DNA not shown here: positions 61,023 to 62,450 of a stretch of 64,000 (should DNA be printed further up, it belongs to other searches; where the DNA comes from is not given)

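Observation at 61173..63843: Uncharacterised three-gene operon (UDG-fold protein, AbiJ-N-terminal-like protein, HEPN Rx4H protein) appended to a type I hsdR gene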

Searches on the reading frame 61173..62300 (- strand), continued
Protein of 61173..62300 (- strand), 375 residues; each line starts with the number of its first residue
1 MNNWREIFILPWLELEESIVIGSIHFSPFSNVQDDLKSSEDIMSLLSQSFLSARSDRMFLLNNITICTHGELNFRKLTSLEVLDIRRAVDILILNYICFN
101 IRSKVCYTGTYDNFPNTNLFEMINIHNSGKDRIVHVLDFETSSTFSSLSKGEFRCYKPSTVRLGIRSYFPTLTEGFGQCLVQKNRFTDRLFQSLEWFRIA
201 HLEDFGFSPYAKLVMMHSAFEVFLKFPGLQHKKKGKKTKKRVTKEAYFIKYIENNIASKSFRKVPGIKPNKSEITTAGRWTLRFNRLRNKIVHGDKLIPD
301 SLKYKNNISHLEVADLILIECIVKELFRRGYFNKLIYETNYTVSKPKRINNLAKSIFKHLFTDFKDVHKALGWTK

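Call 56: fold_search(model_id=the predicted structure, library=pdb)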
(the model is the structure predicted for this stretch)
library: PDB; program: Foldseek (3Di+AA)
matches with E <= 10: 92; with E <= 0.001: 0
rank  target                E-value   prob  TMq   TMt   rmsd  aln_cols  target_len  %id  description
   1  7bmk_A                9.9e-01  0.03  0.14  0.13  20.4       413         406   10  ATP-Competitive Partial Antagonists-'PAIR's-Rheostatically Modulate IRE1alpha's Kinase Helix-alphaC to Segregate its R (released 2021-09-29)
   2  7upp_A                1.5e+00  0.04  0.13  0.15  18.8       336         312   10  Crystal structure of designed heterotrimeric assembly DHT03_2arm_A21/B21/C long (released 2022-12-14)
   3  8x2o_A                1.9e+00  0.01  0.08  0.10  17.1       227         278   12  RIPK2 in complex with K252 (released 2024-11-13)
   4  2ah6_B                2.1e+00  0.05  0.11  0.20  14.9       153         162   14  Crystal structure of a putative cobalamin adenosyltransferase (bh1595) from bacillus halodurans c-125 at 1.60 A resolu (released 2005-08-16)
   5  8p8j_A                2.6e+00  0.02  0.11  0.09  22.1       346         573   13  Structure of 5D3-Fab and nanobody(Nb96)-bound ABCG2 (released 2023-08-30)
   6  24ib_B                3.1e+00  0.02  0.10  0.13  17.9       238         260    8  Crystal structure of human RIPK1 kinase domain in complex with compound HR10 (released 2026-03-18)
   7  6t6f_A                3.1e+00  0.01  0.11  0.13  17.0       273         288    8  Crystal structure of human calmodulin-dependent protein kinase 1D (CAMK1D) bound to compound 8 (CS275) (released 2020-01-15)
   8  6neq_e                3.6e+00  0.03  0.12  0.13  20.0       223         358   10  Structure of human mitochondrial translation initiation factor 3 bound to the small ribosomal subunit-Class-II (released 2019-02-27)
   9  7upp_B                3.8e+00  0.03  0.12  0.13  19.5       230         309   13  Crystal structure of designed heterotrimeric assembly DHT03_2arm_A21/B21/C long (released 2022-12-14)
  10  4z7g_A                3.8e+00  0.02  0.14  0.14  21.2       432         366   10  Crystal structure of human IRE1 cytoplasmic kinase-RNase region - apo (released 2015-05-27)
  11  6tug_G                4.2e+00  0.12  0.22  0.20  10.5       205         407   11  Enterococcus italicus Csm6 bound to cyclic hexa-2'-fluoro-hexa-dAMP (released 2020-02-26)
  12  3ci4                  4.2e+00  0.02  0.12  0.18  14.0       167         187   11  Structure of the PduO-type ATP:co(I)rrinoid adenosyltransferase from Lactobacillus reuteri complexed with four-coordinat (released 2008-05-27)
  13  8tyw_A                4.4e+00  0.06  0.21  0.27  15.6       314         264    7  cryo-EM structure of GPR6-Gs-Nb35 complex (released 2024-12-04)
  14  5cek                  4.4e+00  0.01  0.09  0.13  17.4       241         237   10  Pseudokinase domain of Human Tribbles Homolog 1 (released 2015-11-11)
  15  6rna_B                4.4e+00  0.01  0.08  0.09  17.6       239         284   10  RIP2 Kinase Catalytic Domain complex with 2({4[(1,3benzothiazol5yl)amino]6(2methylpropane2sulfonyl)quinazolin7yl}oxy)e (released 2019-07-17)
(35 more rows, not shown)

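Call 61: search_protein_families(library=pfam, proteins=[P0153, L022:2880-4895:+, P0201, L013:3283-4809:+], max_evalue=1)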
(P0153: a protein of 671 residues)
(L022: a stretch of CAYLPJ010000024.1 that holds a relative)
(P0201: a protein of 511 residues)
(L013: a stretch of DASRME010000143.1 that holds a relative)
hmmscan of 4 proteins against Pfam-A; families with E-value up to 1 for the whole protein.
P0153 (671 aa): 1 family
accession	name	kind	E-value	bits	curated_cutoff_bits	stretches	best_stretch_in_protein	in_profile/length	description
PF01627.28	Hpt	-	0.079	13.6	24.6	1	453-536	5-78/84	Hpt domain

L022:2880-4895:+ (671 aa): 1 family
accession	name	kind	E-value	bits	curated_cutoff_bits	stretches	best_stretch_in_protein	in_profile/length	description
PF01627.28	Hpt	-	0.079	13.6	24.6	1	453-536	5-78/84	Hpt domain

P0201 (511 aa): 1 family
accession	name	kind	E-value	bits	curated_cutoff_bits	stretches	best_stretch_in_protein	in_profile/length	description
PF12675.12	DUF3795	-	2.9e-10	40.9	22.6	1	383-468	2-81/83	Protein of unknown function (DUF3795)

L013:3283-4809:+ (508 aa): 3 families
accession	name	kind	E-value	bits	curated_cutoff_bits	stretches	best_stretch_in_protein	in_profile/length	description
PF22968.2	RNF34L-like_3rd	-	0.044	14.2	27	0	231-260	17-46/55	E3 ubiquitin-protein ligase rififylin-like domain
PF10003.15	DUF2244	-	0.072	13.3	27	1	108-166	14-72/138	Integral membrane protein (DUF2244)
PF14684.11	Tricorn_C1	-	0.19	12.1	24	1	442-500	2-58/59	Tricorn protease C1 domain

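Call 64: search_solved_structures(query=A4, max_evalue=10, show_alignments=3)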
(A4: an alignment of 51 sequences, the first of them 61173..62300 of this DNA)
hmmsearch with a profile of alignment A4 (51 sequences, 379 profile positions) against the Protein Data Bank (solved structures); distinct sequences matched with E-value up to 10: 0.

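Call 82: fold_search(model_id=the predicted structure, library=viral)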
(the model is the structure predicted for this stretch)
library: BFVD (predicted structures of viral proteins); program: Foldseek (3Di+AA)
matches with E <= 10: 85; with E <= 0.001: 0
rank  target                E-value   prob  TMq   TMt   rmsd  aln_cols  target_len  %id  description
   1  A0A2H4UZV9            1.2e+00  0.03  0.11  0.13  21.8       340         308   13  ORF102 protein [Operophtera brumata nucleopolyhedrovirus]
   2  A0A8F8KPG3            1.2e+00  0.03  0.13  0.12  19.7       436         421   11  Uncharacterized protein [Clandestinovirus]
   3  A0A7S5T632            1.5e+00  0.04  0.09  0.11  19.9       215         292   11  (no name in the UniProt tables at hand)
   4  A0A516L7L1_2          1.5e+00  0.04  0.10  0.04  22.6       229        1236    9  (no name in the UniProt tables at hand)
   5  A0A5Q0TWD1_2          1.9e+00  0.07  0.13  0.07  15.6       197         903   10  RNA-dependent RNA polymerase [Vittskovle virus]
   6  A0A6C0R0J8            1.9e+00  0.03  0.10  0.07  17.4       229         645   14  Tail tape measure protein [Alteromonas phage vB_AmeM_PT11-V22]
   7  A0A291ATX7            2.7e+00  0.02  0.08  0.06  27.6       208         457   10  Uncharacterized protein [Pandoravirus dulcis]
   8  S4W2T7                2.7e+00  0.01  0.12  0.13  22.6       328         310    7  Uncharacterized protein [Pandoravirus salinus]
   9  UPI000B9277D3         2.8e+00  0.05  0.13  0.20  14.1       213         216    9  (no name look-up for this kind of identifier)
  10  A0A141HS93            2.8e+00  0.03  0.11  0.05  23.0       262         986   11  (no name in the UniProt tables at hand)
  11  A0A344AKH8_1          3.0e+00  0.01  0.09  0.06  26.1       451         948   10  Replicase [Botrytis virus F]
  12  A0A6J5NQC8            3.3e+00  0.04  0.10  0.19  13.7       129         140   14  Uncharacterized protein [uncultured Caudovirales phage]
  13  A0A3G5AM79            3.5e+00  0.01  0.10  0.12  23.0       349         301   12  Uncharacterized protein [Sylvanvirus sp.]
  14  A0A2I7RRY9            3.6e+00  0.03  0.11  0.15  20.5       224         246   11  Uncharacterized protein [Vibrio phage 1.224.A._10N.261.48.B1]
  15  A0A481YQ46            3.6e+00  0.02  0.08  0.10  15.9       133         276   16  Uncharacterized protein [Pithovirus LCDPAC02]
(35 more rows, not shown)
